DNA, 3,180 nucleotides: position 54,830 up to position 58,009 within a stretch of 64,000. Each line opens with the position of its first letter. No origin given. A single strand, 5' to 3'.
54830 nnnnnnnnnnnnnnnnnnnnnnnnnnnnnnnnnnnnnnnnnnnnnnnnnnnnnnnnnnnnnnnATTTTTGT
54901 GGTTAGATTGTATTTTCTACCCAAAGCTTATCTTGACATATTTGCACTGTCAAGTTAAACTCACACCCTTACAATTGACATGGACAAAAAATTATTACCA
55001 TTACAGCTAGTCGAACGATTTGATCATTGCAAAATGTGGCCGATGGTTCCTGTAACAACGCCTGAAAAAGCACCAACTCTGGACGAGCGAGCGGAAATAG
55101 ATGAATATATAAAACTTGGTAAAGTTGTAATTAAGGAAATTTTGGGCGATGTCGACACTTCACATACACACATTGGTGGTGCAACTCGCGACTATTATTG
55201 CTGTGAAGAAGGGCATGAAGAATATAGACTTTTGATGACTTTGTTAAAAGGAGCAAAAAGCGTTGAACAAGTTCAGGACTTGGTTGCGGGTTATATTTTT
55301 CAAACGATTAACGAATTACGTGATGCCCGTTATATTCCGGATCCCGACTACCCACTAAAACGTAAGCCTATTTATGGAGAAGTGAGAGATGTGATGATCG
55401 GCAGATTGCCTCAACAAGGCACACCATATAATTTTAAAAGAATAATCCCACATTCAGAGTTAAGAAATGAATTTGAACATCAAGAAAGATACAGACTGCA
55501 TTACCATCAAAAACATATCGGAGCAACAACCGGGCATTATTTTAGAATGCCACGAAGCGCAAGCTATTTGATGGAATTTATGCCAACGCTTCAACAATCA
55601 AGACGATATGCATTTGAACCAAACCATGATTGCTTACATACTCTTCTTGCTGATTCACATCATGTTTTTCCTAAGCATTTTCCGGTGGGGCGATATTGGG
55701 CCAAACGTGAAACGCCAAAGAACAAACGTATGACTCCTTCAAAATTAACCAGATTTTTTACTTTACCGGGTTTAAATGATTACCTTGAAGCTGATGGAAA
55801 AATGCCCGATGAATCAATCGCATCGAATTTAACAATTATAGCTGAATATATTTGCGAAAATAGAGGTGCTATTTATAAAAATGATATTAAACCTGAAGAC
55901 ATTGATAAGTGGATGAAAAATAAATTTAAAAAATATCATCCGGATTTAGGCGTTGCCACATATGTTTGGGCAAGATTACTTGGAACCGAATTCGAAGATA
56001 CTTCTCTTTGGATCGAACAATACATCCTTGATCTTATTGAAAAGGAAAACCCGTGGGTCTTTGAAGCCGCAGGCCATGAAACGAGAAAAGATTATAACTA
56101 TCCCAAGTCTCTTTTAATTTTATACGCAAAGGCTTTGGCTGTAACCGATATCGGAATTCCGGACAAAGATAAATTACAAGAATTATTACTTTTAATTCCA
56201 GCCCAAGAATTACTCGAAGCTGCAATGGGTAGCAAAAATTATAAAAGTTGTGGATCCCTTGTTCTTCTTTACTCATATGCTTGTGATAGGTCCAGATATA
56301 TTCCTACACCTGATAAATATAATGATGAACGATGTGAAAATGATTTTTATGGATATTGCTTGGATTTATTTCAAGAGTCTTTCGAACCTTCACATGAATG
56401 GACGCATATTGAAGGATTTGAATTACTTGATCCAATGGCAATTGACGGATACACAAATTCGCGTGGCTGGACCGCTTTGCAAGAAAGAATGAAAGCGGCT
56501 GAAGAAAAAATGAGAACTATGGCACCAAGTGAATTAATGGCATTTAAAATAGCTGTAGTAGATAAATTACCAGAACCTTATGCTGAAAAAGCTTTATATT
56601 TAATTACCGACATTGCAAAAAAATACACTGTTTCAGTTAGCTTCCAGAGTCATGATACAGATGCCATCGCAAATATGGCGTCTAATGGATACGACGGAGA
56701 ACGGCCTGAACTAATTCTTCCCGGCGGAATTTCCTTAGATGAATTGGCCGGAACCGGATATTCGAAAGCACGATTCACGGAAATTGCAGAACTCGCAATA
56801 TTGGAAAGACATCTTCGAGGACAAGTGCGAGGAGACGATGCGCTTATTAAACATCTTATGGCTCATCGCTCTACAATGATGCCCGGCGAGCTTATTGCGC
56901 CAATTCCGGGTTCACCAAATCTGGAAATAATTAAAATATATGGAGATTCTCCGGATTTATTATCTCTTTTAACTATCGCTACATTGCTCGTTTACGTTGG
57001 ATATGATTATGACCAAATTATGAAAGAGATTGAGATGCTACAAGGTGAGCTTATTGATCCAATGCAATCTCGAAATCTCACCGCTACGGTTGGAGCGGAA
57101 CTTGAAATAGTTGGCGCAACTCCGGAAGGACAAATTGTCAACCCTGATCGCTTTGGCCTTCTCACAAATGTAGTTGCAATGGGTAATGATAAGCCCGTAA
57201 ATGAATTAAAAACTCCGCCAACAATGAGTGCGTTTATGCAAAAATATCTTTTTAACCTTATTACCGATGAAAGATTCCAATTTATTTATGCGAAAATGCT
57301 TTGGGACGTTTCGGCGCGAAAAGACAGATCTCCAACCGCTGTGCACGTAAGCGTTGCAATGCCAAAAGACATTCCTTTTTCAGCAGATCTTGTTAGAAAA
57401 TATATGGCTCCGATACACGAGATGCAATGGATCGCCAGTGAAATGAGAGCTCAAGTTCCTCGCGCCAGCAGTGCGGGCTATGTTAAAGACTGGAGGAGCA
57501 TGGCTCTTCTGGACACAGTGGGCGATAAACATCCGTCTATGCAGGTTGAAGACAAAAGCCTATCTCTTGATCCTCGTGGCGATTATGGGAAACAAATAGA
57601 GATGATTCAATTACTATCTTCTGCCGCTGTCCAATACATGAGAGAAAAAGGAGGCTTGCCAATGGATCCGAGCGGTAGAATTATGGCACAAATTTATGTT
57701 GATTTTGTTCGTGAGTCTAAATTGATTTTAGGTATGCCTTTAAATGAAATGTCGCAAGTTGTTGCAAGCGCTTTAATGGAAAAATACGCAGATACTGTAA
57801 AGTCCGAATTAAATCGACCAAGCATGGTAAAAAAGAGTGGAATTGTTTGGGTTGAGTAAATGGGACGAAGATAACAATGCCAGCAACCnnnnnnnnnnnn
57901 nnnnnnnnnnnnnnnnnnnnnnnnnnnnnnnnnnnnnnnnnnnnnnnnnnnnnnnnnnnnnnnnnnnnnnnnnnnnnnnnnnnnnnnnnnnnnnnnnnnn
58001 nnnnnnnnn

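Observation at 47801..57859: A 10-kb locus of giant, domain-less proteins in divergent operons: best candidate for an undescribed system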

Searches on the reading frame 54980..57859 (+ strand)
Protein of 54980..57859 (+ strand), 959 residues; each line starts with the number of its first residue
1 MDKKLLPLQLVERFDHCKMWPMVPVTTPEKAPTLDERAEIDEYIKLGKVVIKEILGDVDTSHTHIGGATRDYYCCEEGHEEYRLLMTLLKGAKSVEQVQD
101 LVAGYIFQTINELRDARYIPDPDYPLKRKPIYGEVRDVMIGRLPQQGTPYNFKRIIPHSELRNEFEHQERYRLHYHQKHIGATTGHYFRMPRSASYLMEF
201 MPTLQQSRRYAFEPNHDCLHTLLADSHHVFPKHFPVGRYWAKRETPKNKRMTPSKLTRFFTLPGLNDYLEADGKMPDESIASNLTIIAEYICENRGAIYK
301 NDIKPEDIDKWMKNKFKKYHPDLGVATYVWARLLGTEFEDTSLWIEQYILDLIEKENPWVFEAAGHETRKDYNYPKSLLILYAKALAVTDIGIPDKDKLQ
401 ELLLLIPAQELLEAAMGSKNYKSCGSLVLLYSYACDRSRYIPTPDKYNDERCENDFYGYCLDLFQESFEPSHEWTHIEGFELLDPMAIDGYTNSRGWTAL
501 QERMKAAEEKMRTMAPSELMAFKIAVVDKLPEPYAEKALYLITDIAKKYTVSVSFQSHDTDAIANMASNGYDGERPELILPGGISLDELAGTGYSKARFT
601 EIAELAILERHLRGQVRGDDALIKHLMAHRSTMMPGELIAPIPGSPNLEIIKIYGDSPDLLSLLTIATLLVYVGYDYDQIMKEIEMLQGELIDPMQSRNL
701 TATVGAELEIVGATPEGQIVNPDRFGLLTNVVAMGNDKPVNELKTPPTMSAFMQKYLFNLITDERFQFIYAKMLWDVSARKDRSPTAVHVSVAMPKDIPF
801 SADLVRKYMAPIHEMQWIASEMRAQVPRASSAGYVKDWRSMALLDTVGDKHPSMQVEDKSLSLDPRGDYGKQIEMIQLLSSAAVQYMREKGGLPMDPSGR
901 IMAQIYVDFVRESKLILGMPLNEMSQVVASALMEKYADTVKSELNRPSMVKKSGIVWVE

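Call 4: search_protein_families(library=pfam, proteins=[window:54980-57859:+], max_evalue=1)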
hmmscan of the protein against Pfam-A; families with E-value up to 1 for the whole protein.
window:54980-57859:+ (959 aa): 0 families

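Call 5: search_protein_families(library=ncbifam, proteins=[window:54980-57859:+], max_evalue=1)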
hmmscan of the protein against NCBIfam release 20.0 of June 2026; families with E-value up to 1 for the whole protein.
window:54980-57859:+ (959 aa): 0 families

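Call 6: search_protein_families(library=padloc, proteins=[window:54980-57859:+], max_evalue=1)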
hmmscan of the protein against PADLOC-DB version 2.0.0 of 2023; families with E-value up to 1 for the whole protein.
window:54980-57859:+ (959 aa): 0 families

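Call 7: search_protein_families(library=phrogs, proteins=[window:54980-57859:+], max_evalue=1)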
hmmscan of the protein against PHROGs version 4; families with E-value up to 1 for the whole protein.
window:54980-57859:+ (959 aa): 0 families

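Call 14: search_solved_structures(query=window:54980-57859:+, max_evalue=1)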
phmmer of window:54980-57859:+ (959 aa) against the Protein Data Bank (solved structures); distinct sequences matched with E-value up to 1: 0.

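Call 16: find_homologous_proteins(query=window:54980-57859:+)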
Query window:54980-57859:+ (959 aa): 11 proteins with E <= 0.001 among 8000 candidates.
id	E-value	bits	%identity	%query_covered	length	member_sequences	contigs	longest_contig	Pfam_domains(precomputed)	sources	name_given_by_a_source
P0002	0.0e+0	2224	100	100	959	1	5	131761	-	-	-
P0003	0.0e+0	1178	56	100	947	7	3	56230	-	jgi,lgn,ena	jgi:hypothetical protein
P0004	0.0e+0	1019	50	100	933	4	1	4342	-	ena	-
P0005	0.0e+0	1013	50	100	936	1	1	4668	-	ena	-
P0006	1.8e-258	879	45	99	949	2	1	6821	-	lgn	-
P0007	5.5e-228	778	50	79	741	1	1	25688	-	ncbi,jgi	jgi:hypothetical protein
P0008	7.9e-136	473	33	98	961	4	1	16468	-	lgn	-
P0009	9.5e-116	406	31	97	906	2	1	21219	-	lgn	-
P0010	2.2e-108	382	30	97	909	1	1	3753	-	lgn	-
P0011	7.4e-107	377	30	98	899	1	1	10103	-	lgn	-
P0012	4.2e-90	321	29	99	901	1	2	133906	-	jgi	-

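Call 18: find_encoding_contigs(protein=P0003, flank=10000, max_places=3)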
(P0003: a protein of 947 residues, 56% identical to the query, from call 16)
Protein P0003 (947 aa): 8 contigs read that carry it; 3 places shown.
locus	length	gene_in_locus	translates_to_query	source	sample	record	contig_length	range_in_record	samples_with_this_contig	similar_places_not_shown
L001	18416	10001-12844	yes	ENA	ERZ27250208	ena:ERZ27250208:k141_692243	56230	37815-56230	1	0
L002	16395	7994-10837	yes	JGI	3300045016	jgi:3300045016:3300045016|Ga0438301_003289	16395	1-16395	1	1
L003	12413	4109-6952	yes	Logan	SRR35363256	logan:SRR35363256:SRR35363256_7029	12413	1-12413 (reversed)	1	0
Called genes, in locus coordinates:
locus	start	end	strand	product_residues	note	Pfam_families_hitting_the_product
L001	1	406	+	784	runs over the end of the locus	PF13328:HD_4, PF01966:HD, PF04607:RelA_SpoT, PF02824:TGS, PF19296:RelA_AH (faint)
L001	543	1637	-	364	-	PF01926:MMR_HSR1, PF02421:FeoB_N, PF06071:YchF-GTPase_C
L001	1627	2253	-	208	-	PF01487:DHquinase_I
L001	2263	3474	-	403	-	PF01545:Cation_efflux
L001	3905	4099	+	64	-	-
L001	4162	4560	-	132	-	PF02482:Ribosomal_S30AE (weak)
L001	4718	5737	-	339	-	PF01048:PNP_UDP_1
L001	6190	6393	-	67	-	-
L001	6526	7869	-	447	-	PF13660:DUF4147, PF05161:MOFRL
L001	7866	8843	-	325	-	PF00389:2-Hacid_dh, PF02826:2-Hacid_dh_C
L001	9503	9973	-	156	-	-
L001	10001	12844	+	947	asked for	-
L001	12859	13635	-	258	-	PF04383:KilA-N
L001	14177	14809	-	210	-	PF00013:KH_1, PF00575:S1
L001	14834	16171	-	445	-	PF01138:RNase_PH, PF03725:RNase_PH_C, PF03726:PNPase (weak), PF01138:RNase_PH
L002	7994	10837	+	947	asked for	-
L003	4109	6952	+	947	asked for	-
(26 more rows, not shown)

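Call 19: find_encoding_contigs(protein=P0012, flank=10000, max_places=2)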
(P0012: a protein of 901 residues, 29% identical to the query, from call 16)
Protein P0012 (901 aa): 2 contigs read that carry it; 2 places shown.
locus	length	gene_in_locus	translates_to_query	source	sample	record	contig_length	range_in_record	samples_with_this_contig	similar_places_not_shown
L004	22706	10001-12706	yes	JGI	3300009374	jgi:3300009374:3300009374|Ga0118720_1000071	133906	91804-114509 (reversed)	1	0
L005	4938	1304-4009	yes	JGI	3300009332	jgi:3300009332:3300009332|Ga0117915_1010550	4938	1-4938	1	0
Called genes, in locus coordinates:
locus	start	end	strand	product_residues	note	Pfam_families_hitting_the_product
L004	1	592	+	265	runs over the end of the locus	PF00459:Inositol_P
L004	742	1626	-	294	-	-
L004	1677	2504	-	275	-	PF03807:F420_oxidored (faint), PF02153:PDH_N, PF20463:PDH_C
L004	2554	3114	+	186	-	PF05175:MTS, PF02475:TRM5-TYW2_MTfase (weak), PF03848:TehB (weak), PF10294:Methyltransf_16 (weak), PF06325:PrmA, PF13847:Methyltransf_31, PF08242:Methyltransf_12, PF13649:Methyltransf_25, +2 more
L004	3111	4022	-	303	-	-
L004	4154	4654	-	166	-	PF01936:NYN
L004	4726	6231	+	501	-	-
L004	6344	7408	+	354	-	PF00696:AA_kinase, PF01472:PUA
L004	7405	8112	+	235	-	PF03807:F420_oxidored (faint), PF14748:P5CR_dimer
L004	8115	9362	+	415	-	PF00171:Aldedh (faint)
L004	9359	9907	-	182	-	-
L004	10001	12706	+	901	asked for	-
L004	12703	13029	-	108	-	PF05534:HicB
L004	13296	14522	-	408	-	PF05222:AlaDh_PNT_N, PF01262:AlaDh_PNT_C, PF07992:Pyr_redox_2 (weak), PF00070:Pyr_redox (faint), PF03721:UDPG_MGDP_dh_N (weak)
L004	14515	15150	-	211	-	PF00834:Ribul_P_3_epim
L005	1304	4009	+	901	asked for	-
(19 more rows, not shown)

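Call 22: find_encoding_contigs(protein=P0007, flank=10000, max_places=2)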
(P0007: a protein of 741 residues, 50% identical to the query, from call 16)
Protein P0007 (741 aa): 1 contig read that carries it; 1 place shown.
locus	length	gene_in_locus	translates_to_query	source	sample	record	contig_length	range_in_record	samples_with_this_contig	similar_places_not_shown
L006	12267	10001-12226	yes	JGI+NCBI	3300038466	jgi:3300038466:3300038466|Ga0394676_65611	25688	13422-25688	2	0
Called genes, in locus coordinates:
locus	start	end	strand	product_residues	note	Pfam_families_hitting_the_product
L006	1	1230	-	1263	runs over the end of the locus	PF04563:RNA_pol_Rpb2_1, PF04561:RNA_pol_Rpb2_2, PF04565:RNA_pol_Rpb2_3, PF10385:RNA_pol_Rpb2_45, PF00562:RNA_pol_Rpb2_6, PF04560:RNA_pol_Rpb2_7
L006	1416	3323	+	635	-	-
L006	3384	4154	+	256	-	PF07786:HGSNAT_cat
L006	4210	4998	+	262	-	-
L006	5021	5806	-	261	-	PF01261:AP_endonuc_2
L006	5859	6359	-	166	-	-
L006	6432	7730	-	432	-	PF02403:Seryl_tRNA_N, PF00587:tRNA-synt_2b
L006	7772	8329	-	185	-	PF08207:EFP_N, PF01132:EFP, PF09285:Elong-fact-P_C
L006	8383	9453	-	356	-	PF00152:tRNA-synt_2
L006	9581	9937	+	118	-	-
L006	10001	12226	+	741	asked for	-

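Call 23: find_encoding_contigs(protein=P0009, flank=10000, max_places=2)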
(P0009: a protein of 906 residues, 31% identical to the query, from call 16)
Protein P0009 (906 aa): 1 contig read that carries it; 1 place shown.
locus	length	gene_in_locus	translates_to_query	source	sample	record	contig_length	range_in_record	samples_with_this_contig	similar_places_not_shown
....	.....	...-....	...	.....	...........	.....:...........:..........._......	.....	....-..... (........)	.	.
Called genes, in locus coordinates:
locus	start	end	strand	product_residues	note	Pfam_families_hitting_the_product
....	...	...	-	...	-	-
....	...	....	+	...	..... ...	-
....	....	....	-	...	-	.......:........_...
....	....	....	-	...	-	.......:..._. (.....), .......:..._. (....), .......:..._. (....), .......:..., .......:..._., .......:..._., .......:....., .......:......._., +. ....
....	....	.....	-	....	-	-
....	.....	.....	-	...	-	-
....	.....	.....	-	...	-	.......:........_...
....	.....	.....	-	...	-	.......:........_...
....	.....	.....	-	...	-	-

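Call 24: find_encoding_contigs(protein=P0008, flank=10000, max_places=2)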
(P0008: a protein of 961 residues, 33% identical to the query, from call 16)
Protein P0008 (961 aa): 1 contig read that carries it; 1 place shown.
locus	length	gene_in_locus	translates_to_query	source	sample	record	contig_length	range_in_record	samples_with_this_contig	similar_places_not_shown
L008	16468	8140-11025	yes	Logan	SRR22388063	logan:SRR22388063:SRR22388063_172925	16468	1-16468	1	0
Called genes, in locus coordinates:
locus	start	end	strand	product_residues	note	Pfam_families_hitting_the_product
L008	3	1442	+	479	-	?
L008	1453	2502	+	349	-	PF07991:KARI_N, PF01450:KARI_C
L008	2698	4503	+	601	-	PF02776:TPP_enzyme_N, PF00205:TPP_enzyme_M, PF02775:TPP_enzyme_C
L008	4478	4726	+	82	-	PF01842:ACT, PF22629:ACT_AHAS_ss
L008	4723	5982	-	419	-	PF00962:A_deaminase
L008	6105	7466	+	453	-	PF16158:N_BRCA1_IG (faint), PF01522:Polysacc_deac_1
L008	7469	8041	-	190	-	-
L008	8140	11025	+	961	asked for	-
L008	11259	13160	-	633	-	PF00672:HAMP, PF00989:PAS, PF08448:PAS_4, PF08447:PAS_3 (weak), PF13426:PAS_9, PF00512:HisKA, PF02518:HATPase_c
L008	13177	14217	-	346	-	PF13379:NMT1_2, PF09084:NMT1, PF12974:Phosphonate-bd (weak), PF16868:NMT1_3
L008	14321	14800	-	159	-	-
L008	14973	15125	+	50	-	-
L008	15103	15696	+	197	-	PF02661:Fic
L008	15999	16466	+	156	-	?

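Call 28: search_protein_families(library=pfam, alignment_id=A1, max_evalue=10)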
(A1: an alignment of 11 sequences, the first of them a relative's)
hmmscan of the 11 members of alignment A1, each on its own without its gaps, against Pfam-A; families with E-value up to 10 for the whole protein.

A. member 1, P0002 (959 aa): 0 families

B. families by the number of members that match (of 11 scanned): 10 families
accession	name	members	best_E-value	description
PF03713.19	DUF305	1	0.012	Domain of unknown function (DUF305)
PF00833.23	Ribosomal_S17e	1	0.05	Ribosomal S17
PF07247.17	AATase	1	0.051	Alcohol acetyltransferase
PF02526.19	GBP_repeat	1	0.17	Glycophorin-binding protein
PF08282.18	Hydrolase_3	1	0.21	haloacid dehalogenase-like hydrolase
PF15586.11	Imm8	1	0.22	Immunity protein 8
PF18016.8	SAM_3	1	0.24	SAM domain (Sterile alpha motif)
PF17118.11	DUF5105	1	0.25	Domain of unknown function (DUF5105)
PF06148.17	COG2_N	1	0.38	COG2 N-terminal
PF13490.11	zf-HC2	1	2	Putative zinc-finger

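Call 29: search_solved_structures(query=A1, max_evalue=10, show_alignments=3)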
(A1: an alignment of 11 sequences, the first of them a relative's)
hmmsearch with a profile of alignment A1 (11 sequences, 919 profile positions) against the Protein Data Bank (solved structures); distinct sequences matched with E-value up to 10: 0.

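Call 51: find_related_loci(query=A1, collection=genome_contigs, flank=10000)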
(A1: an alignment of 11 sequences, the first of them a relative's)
Query A1 (959 aa) in genome_contigs; peptide patterns used: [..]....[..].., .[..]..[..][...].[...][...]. (x = any residue, [..] = any of these).
47 stretches matched a pattern; 8 encode a relative of the query (tblastn E <= 1e-3); 8 distinct loci.
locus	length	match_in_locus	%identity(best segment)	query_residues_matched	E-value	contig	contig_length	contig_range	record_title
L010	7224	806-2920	38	242-956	4e-132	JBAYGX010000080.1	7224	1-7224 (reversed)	MAG: Candidatus Gracilibacteria bacterium isolate SO_2016_GW1_135 scaffold19674_OW334_2016, whole genome shotgun sequenc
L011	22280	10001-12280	36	192-956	9e-132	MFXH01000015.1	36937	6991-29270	MAG: Candidatus Peregrinibacteria bacterium RIFOXYA2_FULL_41_18 rifoxya2_full_scaffold_526, whole genome shotgun sequenc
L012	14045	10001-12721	30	20-957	7e-119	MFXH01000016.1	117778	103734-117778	MAG: Candidatus Peregrinibacteria bacterium RIFOXYA2_FULL_41_18 rifoxya2_full_scaffold_53, whole genome shotgun sequence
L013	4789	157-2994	31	18-958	1e-118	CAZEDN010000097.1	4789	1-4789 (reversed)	MAG TPA_asm: uncultured Candidatus Peribacteria bacterium isolate SRP167671_co1_121 genome assembly, contig: NODE_20843_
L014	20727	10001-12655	30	15-945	3e-107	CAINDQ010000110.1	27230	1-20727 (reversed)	uncultured Candidatus Peregrinibacteria bacterium isolate Loclat_bin-10452 genome assembly, contig: bin-10452:110/159, w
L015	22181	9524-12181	29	15-944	2e-100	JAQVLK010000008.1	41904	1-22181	MAG: Candidatus Gracilibacteria bacterium isolate STF1_108 NODE_1805_length_41904_cov_3.714532_Sandtown_F1, whole genome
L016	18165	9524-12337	30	20-957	2e-113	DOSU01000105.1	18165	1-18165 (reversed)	MAG TPA_asm: Rikenellaceae bacterium isolate UBA9571 contig_795, whole genome shotgun sequence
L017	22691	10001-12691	29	8-956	2e-97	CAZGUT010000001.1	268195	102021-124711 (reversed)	MAG TPA_asm: uncultured Candidatus Peribacteria bacterium isolate SRP077602_co2_44 genome assembly, contig: NODE_21_leng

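Call 52: predict_structure(alignment_id=A1)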
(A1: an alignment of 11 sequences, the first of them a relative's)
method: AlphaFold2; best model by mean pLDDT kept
length: 959 residues; sequences in the alignment: 11
mean_pLDDT: 81.6   pTM: 0.81
mean pLDDT of the five models: 81.6, 81.2, 80.9, 76.3, 75.8
residues with pLDDT >= 90: 278; 70-90: 519; 50-70: 124; < 50: 38
segments of 3 or more residues with pLDDT < 50: 1-7, 692-696, 822-832, 949-954, 957-959
pLDDT, mean of each block of 10 residues (from residue 1): 47 82 89 90 92 89 76 86 95 92 91 68 62 77 65 60 58 76 89 85 83 91 94 78 90 96 91 88 96 93 94 96 97 94 96 95 87 91 90 73 92 92 88 86 81 90 85 90 94 87 84 86 90 83 85 85 82 84 84 79 89 84 84 84 85 83 89 91 78 50 70 71 83 65 71 78 82 73 67 82 84 79 41 55 62 70 61 85 89 81 93 77 76 91 68 47
secondary structure, 60 per line:
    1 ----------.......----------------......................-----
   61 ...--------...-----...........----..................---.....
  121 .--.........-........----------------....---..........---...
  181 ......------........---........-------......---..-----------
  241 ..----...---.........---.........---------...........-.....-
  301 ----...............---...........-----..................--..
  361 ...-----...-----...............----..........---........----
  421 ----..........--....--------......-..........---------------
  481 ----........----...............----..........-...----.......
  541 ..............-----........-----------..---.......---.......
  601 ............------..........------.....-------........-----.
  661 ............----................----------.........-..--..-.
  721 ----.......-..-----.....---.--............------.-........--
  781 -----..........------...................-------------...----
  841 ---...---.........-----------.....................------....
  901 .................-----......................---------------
elements in order (helices of 4 or more, strands of 3 or more residues): H11-17 H34-55 H80-90 H95-112 E116-121 E124-132 H134-141 H158-161 H165-174 H178-186 H193-200 H204-211 H219-224 H253-261 H265-273 H283-293 H295-299 H305-319 H323-333 H339-356 H359-363 H377-391 H396-405 H409-416 H425-434 H437-440 H449-454 H456-465 H485-492 H497-511 H516-525 H534-554 H560-567 H586-590 H594-612 H619-628 H635-639 H647-654 H660-672 H677-692 E703-711 H725-731 E740-744 H751-762 H771-778 E786-795 H802-820 E834-836 E850-858 H870-890 H897-917 H923-944

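Call 55: fold_search(model_id=the predicted structure, library=pdb)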
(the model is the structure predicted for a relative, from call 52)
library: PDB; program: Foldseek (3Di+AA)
matches with E <= 10: 204; with E <= 0.001: 0
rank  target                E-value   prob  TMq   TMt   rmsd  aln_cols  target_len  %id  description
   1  1va6_B                6.5e-02  0.87  0.12  0.21  17.2       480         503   11  Crystal structure of Gamma-glutamylcysteine synthetase from Escherichia Coli B complexed with Transition-state analogu (released 2004-10-05)
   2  1v4g_B                7.0e-02  0.80  0.12  0.20  17.1       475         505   11  Crystal Structure of gamma-Glutamylcysteine Synthetase from Escherichia coli B (released 2004-10-05)
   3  1v4g_A                2.0e-01  0.57  0.12  0.20  17.3       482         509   10  Crystal Structure of gamma-Glutamylcysteine Synthetase from Escherichia coli B (released 2004-10-05)
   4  1v4g_D                2.2e-01  0.54  0.12  0.20  18.0       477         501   10  Crystal Structure of gamma-Glutamylcysteine Synthetase from Escherichia coli B (released 2004-10-05)
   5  7dbg_C                2.6e-01  0.12  0.14  0.13  23.8      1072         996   10  Yeast CRM1e (apo) in complex with Ran-RanBP1 (released 2021-09-29)
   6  9og9                  2.9e-01  0.20  0.16  0.17  20.5       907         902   10  Cryo-EM structure of human full-length XPO1 (unliganded) (released 2025-11-26)
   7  2d33_D                3.1e-01  0.51  0.12  0.21  17.2       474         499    8  Crystal Structure of gamma-Glutamylcysteine Synthetase Complexed with Aluminum Fluoride (released 2006-11-14)
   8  8r22_A                3.2e-01  0.13  0.12  0.15  21.2       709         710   10  INTS9-INTS11-BRAT1-WDR73 complex (released 2024-07-31)
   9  3zjy_G                3.8e-01  0.13  0.16  0.16  22.6      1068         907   10  Crystal Structure of Importin 13 - RanGTP - eIF1A complex (released 2013-04-10)
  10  5ot4_B                4.1e-01  0.09  0.10  0.11  36.9       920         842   10  Structure of the Legionella pneumophila effector RidL (1-866) (released 2017-12-13)
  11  9b62_A                4.4e-01  0.14  0.19  0.18  20.9      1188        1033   10  Human RANBP2/RAN(GTP)/RANGAP1-SUMO1/UBC9/CRM1/RAN(GTP) - composite map and model (released 2024-10-16)
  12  2xwu_B                6.9e-01  0.11  0.16  0.16  24.3      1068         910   10  CRYSTAL STRUCTURE OF IMPORTIN 13 - UBC9 COMPLEX (released 2010-12-29)
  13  5dif_C                7.2e-01  0.05  0.11  0.11  25.3      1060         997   10  Crystal Structure of CPEB4 NES Peptide in complex with CRM1-Ran-RanBP1 (released 2015-09-16)
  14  6pun_A                8.2e-01  0.15  0.11  0.20  17.4       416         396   10  Crystal structure of a ternary complex of FBF-2 with LST-1 (site B) and compact FBE RNA (released 2019-08-21)
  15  4hmy_B                8.2e-01  0.08  0.11  0.16  25.2       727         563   10  Structural basis for recruitment and activation of the AP-1 clathrin adaptor complex by Arf1 (released 2013-03-06)
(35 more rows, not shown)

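Call 96: find_related_loci(query=A1, collection=viral_contigs, flank=8000)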
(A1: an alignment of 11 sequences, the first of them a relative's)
Query A1 (959 aa) in viral_contigs; peptide patterns used: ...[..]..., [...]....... (x = any residue, [..] = any of these).
56 stretches matched a pattern, but none encodes a relative of the query by tblastn (E <= 1e-3).
